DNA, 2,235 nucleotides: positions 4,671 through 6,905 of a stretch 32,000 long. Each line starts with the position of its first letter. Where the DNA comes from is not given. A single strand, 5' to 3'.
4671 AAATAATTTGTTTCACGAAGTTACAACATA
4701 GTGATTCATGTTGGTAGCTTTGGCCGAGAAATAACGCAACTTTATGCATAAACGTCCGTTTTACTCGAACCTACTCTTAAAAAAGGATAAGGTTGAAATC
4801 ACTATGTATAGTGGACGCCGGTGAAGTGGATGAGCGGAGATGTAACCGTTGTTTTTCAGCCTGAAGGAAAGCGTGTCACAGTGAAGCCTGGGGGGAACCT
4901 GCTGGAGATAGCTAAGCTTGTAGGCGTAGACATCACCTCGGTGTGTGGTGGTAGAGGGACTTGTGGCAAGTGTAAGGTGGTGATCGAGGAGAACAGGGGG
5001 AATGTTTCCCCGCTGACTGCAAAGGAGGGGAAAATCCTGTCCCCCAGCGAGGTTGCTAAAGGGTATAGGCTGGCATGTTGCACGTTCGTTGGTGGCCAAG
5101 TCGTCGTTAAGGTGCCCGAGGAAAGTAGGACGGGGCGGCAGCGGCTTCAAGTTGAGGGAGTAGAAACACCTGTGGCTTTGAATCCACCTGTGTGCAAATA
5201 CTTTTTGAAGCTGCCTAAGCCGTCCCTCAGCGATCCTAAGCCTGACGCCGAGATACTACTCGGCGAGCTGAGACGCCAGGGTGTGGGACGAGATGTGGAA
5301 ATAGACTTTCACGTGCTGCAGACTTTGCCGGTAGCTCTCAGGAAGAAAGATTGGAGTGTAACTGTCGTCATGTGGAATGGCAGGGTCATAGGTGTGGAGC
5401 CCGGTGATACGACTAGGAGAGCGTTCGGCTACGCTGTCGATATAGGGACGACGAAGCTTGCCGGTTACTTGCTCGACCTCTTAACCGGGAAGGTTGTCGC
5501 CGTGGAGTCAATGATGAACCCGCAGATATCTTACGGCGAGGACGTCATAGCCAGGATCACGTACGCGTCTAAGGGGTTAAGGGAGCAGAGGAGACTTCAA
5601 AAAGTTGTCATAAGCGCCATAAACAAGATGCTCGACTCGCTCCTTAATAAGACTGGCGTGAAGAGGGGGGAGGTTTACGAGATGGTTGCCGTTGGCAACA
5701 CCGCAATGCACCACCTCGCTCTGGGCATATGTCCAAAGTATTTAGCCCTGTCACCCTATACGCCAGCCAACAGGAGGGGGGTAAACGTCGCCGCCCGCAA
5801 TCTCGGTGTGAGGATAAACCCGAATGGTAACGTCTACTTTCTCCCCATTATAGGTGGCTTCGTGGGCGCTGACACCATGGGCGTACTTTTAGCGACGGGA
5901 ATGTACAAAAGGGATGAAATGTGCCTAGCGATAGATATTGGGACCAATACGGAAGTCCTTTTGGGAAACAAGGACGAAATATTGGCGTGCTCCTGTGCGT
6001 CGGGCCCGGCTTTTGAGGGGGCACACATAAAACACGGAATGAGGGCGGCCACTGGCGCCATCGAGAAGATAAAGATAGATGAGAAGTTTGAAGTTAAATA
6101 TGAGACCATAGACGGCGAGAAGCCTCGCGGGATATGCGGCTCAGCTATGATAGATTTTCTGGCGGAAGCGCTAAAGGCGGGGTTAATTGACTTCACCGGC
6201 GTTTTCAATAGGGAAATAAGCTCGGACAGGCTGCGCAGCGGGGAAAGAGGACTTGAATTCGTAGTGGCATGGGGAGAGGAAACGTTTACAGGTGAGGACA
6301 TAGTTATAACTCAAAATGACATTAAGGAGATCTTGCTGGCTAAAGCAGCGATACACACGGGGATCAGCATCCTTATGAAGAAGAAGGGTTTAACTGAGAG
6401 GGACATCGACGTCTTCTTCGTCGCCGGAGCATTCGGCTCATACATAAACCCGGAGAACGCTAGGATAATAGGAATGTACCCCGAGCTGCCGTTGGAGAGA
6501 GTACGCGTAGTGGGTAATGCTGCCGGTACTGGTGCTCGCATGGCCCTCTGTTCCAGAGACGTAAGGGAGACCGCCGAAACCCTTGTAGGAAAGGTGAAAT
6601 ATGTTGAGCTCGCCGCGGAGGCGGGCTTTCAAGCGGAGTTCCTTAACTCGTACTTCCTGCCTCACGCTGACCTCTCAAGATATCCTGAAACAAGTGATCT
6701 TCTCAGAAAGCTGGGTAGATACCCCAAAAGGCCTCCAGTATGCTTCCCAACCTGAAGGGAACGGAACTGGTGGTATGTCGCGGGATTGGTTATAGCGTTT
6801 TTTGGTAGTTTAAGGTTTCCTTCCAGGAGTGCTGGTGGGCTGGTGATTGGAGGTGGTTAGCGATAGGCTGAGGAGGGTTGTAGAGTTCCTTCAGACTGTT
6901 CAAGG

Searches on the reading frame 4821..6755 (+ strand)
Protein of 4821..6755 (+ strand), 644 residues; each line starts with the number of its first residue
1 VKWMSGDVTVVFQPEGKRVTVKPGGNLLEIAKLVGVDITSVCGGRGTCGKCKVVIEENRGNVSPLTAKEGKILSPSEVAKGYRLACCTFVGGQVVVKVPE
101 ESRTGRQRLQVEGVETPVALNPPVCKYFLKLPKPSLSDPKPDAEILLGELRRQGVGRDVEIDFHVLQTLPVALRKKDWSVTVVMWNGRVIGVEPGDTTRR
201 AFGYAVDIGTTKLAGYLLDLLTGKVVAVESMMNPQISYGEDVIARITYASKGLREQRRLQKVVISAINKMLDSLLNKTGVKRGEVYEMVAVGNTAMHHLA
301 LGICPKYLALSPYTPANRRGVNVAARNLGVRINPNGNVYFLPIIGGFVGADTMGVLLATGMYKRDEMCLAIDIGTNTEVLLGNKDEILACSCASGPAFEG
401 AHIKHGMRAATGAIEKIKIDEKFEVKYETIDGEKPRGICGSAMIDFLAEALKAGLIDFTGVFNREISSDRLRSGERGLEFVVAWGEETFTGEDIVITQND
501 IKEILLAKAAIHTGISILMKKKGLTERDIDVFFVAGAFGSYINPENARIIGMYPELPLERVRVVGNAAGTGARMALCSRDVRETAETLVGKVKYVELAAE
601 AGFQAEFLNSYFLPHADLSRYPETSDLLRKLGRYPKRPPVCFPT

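Call 17: search_protein_families(library=pfam, proteins=[window:4821-6755:+], max_evalue=0.001)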
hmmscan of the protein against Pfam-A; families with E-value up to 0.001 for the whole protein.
window:4821-6755:+ (644 aa): 4 families
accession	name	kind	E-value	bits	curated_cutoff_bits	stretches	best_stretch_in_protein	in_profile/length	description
PF14574.11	RACo_C_ter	-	4.6e-98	327.9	27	1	366-624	1-260/261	C-terminal domain of RACo the ASKHA domain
PF17651.6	Raco_middle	-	1.2e-57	194.6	26.8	1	202-363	1-162/163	RACo middle region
PF17650.6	RACo_linker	-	6.5e-24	84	26.2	1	116-198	4-85/86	RACo linker region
PF00111.32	Fer2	-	9.5e-11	41.9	21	1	13-90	4-76/77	2Fe-2S iron-sulfur cluster binding domain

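Call 85: search_protein_families(library=ncbifam, proteins=[window:4821-6755:+], max_evalue=0.00001)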
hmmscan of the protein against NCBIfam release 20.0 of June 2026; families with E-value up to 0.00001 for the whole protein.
window:4821-6755:+ (644 aa): 5 families
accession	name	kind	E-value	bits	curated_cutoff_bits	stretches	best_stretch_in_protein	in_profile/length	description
NF040756.1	corr_regen_AcsV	exception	1.8e-158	528.8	800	1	10-622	2-632/632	corrinoid activation/regeneration protein AcsV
TIGR04270.1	Rama_corrin_act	subfamily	1.8e-40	138.8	500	1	203-592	2-393/534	methylamine methyltransferase corrinoid protein reductive activase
TIGR01941.1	nqrF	equivalog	6.9e-14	51.6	295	1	5-102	29-124/405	NADH:ubiquinone reductase (Na(+)-transporting) subunit F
NF058606.1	GlBtMonoRdsGbcB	equivalog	6.3e-10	38.5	500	1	8-97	278-361/362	glycine betaine monooxygenase reductase subunit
TIGR02007.1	fdx_isc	equivalog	1.3e-07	31.7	132.1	1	12-100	11-101/110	ISC system 2Fe-2S type ferredoxin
